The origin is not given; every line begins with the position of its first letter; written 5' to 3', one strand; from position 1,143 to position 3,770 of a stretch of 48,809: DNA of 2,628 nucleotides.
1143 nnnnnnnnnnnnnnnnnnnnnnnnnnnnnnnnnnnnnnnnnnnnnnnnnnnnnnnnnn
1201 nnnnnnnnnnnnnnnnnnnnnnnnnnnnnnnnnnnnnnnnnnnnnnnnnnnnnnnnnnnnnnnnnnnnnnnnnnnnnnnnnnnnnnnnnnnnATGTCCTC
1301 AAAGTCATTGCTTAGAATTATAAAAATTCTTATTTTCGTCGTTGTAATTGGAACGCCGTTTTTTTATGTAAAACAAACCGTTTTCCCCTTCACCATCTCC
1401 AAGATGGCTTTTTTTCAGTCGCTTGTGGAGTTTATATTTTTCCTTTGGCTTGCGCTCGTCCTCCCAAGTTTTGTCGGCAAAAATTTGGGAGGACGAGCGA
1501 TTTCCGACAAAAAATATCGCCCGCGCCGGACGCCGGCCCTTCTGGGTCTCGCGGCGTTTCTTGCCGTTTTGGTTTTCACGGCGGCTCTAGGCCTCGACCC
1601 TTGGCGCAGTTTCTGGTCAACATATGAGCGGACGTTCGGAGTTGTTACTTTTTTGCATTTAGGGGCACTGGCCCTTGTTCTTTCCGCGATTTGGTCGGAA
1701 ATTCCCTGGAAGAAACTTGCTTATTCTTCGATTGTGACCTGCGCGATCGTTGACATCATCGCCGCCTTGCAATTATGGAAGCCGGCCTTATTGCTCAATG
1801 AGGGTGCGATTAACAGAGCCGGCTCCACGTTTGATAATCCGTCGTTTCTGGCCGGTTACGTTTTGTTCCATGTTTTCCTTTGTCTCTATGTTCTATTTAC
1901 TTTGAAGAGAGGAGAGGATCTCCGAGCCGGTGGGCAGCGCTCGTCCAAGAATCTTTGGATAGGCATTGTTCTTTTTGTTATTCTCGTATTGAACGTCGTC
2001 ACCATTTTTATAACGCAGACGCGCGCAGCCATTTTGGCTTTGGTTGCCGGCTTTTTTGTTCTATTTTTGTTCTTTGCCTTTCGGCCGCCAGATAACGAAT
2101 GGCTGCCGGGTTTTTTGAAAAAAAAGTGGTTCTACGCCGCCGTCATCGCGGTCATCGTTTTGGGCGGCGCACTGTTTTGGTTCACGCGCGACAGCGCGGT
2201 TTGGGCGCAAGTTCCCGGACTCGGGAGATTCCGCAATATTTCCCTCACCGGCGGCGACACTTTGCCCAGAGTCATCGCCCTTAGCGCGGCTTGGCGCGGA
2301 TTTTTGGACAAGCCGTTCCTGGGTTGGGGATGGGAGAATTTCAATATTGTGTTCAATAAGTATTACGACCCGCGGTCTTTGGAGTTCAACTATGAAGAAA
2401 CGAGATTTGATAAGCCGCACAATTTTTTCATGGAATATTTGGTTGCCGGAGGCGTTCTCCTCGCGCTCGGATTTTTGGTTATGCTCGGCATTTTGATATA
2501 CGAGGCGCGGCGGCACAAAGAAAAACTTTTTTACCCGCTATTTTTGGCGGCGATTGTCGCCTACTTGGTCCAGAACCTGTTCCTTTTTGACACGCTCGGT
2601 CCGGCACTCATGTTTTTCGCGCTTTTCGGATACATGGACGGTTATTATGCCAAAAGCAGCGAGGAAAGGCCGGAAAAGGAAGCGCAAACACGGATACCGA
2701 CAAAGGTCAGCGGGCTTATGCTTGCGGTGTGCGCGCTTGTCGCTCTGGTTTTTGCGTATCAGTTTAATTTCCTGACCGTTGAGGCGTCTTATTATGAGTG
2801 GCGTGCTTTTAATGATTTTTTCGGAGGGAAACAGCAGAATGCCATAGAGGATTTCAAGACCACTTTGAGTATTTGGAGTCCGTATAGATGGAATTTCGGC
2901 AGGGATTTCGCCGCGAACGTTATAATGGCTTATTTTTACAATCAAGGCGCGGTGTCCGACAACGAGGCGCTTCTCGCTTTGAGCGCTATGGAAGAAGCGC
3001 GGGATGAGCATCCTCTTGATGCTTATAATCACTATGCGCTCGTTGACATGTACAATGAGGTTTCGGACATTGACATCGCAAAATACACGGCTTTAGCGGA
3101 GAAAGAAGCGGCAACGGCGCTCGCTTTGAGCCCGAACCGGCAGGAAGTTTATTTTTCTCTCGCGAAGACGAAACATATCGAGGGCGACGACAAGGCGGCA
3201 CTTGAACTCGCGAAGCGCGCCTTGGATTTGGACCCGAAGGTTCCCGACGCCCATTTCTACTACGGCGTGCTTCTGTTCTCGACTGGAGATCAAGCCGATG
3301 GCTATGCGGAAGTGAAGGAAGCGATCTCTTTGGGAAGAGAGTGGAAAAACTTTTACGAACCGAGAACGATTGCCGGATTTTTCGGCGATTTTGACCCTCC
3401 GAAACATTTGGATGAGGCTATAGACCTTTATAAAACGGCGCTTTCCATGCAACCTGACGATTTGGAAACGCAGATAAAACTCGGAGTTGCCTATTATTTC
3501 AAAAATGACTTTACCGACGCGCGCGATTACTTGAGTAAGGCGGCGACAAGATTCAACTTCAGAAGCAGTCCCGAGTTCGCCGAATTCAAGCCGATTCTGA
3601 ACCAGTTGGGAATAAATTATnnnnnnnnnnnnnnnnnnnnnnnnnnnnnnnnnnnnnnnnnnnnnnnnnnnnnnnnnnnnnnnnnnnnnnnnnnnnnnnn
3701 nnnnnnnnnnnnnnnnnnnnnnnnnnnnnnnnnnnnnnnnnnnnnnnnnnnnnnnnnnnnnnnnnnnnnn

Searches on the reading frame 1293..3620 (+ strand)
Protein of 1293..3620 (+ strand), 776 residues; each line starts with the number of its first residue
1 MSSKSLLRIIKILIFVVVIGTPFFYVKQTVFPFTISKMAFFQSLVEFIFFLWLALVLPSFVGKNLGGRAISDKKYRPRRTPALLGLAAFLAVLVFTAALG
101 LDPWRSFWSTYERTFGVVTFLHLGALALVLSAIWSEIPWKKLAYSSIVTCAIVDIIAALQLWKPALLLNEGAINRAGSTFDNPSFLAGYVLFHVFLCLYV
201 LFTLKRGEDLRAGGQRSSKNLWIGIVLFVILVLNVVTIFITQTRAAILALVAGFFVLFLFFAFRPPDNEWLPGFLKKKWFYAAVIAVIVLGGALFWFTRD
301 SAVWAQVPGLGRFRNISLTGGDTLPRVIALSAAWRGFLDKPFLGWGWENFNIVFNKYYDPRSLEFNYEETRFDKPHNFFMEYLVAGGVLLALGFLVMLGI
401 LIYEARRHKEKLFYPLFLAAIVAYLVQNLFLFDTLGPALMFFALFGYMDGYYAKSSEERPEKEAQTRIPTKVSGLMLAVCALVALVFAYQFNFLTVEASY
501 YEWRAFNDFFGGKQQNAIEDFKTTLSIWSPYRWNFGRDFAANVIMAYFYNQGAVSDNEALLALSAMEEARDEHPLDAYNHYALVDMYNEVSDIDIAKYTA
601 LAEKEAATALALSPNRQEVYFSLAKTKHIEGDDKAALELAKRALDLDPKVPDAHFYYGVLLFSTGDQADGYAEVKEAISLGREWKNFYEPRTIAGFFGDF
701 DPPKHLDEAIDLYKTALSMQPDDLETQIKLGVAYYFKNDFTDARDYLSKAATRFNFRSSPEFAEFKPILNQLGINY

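Call 22: search_protein_families(library=pfam, proteins=[window:1293-3620:+], max_evalue=0.01)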
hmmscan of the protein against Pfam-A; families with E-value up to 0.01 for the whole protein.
window:1293-3620:+ (776 aa): 13 families
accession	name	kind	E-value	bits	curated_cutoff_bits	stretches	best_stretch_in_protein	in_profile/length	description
PF04932.20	Wzy_C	-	1.5e-18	67.5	31.7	1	230-395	2-149/149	O-Antigen ligase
PF13414.12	TPR_11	-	3.7e-12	46.2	26.8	2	706-735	10-39/42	TPR repeat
PF14559.12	TPR_19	-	1.3e-10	41.8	25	1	706-750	7-51/68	Tetratricopeptide repeat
PF07719.23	TPR_2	-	1.4e-10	40.9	27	0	618-649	2-33/34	Tetratricopeptide repeat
PF13432.12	TPR_16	-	5.1e-10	40.1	32.7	2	706-754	13-61/65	Tetratricopeptide repeat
PF00515.34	TPR_1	-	6.8e-10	38.8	27.8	0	706-723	17-34/34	Tetratricopeptide repeat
PF13431.12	TPR_17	-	2.6e-09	37.1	24.4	0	639-668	1-30/34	Tetratricopeptide repeat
PF13424.12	TPR_12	-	2.4e-07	31.3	30.1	1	706-752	19-73/77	Tetratricopeptide repeat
PF13181.12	TPR_8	-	3.3e-07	30.4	25.7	0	618-649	2-33/34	Tetratricopeptide repeat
PF13428.12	TPR_14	-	4.4e-07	30.4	23.5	0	619-659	3-43/44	Tetratricopeptide repeat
PF23914.1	TPR_CcmH_CycH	-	0.00014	22.1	42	0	608-669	41-102/158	Cytochrome c-type biogenesis protein H TPR domain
PF25060.1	ARM_TT21_2nd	-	0.0002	21.4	27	1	613-654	218-259/270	Tetratricopeptide repeat protein 21 second ARM domain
PF12895.13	ANAPC3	-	0.0092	16.7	27.2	0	634-676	6-48/82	Anaphase-promoting complex, cyclosome, subunit 3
